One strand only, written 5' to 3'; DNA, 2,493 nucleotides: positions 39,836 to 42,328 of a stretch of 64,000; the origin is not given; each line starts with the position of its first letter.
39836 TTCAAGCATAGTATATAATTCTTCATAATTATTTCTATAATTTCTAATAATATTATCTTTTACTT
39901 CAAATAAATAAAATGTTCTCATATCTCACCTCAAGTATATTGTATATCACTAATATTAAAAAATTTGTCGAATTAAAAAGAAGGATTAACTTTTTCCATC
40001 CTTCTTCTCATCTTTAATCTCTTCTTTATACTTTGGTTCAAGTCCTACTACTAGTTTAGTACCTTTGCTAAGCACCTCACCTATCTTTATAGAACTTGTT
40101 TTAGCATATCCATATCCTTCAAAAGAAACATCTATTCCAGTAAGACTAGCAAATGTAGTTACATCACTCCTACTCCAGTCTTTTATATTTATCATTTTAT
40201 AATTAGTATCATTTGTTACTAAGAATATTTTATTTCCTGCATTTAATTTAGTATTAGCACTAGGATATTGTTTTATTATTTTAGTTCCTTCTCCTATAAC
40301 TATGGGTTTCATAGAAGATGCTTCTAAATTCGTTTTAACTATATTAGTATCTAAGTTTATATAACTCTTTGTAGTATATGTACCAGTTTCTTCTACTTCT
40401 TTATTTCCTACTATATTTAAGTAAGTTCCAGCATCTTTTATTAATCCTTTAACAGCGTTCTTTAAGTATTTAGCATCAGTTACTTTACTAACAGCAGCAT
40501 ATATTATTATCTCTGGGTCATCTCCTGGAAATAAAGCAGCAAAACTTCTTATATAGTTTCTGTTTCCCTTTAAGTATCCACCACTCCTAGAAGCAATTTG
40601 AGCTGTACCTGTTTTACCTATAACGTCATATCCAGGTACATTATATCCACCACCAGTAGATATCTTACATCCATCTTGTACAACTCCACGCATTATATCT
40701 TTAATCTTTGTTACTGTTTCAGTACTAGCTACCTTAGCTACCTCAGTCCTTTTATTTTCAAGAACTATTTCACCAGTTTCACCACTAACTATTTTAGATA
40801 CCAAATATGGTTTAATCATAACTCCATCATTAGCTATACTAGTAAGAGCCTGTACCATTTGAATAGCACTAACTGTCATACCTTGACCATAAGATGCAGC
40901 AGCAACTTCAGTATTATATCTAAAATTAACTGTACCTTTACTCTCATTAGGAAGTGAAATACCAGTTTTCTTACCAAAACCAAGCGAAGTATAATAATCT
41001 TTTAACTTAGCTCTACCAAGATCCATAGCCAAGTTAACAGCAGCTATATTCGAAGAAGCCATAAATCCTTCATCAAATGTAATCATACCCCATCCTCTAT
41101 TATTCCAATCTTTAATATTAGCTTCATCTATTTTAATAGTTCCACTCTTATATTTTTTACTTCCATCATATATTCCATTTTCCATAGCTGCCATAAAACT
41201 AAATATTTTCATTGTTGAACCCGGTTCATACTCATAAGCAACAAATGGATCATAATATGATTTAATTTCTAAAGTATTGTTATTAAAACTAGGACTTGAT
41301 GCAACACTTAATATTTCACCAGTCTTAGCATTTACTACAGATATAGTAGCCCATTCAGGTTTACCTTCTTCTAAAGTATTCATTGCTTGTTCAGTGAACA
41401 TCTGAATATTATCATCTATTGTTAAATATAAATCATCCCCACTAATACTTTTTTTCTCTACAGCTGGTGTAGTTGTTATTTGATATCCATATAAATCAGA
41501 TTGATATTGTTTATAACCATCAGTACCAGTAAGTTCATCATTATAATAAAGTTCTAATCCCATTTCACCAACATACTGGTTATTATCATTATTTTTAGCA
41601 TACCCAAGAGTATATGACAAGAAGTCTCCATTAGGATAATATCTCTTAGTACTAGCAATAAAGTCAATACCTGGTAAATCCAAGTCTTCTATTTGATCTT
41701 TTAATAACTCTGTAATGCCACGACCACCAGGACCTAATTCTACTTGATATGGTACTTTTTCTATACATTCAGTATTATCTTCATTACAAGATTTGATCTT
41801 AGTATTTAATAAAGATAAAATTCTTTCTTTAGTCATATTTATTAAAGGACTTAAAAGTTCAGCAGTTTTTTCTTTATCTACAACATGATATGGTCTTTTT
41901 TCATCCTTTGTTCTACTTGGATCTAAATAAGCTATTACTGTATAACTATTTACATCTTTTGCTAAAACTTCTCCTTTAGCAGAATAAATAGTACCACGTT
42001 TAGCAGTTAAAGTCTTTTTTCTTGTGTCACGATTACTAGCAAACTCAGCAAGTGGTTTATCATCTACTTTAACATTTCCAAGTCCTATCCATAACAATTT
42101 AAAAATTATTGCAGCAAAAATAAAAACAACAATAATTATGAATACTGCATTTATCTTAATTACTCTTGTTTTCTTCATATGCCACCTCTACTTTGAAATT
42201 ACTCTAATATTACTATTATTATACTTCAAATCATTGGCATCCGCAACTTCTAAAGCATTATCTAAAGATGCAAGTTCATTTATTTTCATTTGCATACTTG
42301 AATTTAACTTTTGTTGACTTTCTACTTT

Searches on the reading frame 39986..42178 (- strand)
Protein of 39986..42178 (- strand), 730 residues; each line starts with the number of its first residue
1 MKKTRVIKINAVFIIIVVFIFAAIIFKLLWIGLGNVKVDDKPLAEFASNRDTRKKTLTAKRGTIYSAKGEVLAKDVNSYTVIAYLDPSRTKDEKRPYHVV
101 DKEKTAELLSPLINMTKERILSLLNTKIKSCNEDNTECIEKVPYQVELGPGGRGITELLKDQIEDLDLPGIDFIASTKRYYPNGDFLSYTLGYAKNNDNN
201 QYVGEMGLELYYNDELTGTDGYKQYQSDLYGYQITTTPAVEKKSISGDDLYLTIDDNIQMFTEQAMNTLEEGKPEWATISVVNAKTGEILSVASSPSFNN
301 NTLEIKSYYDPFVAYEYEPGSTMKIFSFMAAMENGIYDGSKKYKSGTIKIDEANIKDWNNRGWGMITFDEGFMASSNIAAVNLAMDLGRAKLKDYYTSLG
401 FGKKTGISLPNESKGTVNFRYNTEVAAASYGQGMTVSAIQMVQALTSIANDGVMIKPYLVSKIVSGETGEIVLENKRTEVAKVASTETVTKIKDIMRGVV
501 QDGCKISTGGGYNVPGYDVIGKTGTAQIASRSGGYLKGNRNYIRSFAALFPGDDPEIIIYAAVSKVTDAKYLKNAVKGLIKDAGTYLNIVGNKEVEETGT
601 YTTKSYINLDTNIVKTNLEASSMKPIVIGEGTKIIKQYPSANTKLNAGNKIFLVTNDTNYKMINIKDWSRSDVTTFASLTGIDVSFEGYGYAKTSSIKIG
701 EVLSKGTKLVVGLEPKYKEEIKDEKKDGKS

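Call 34: search_protein_families(library=pfam, proteins=[window:39986-42178:-], max_evalue=0.001)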
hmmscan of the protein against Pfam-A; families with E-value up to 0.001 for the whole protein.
window:39986-42178:- (730 aa): 3 families
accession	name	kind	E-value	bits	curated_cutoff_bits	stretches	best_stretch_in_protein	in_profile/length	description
PF00905.27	Transpeptidase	-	1.2e-69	235.3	22.1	1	278-570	2-283/299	Penicillin binding protein transpeptidase domain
PF03717.20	PBP_dimer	-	5.7e-24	86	24.4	1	58-236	3-178/180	Penicillin-binding Protein dimerisation domain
PF03793.24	PASTA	-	5.8e-11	42.6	23.2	1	605-656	5-63/64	PASTA domain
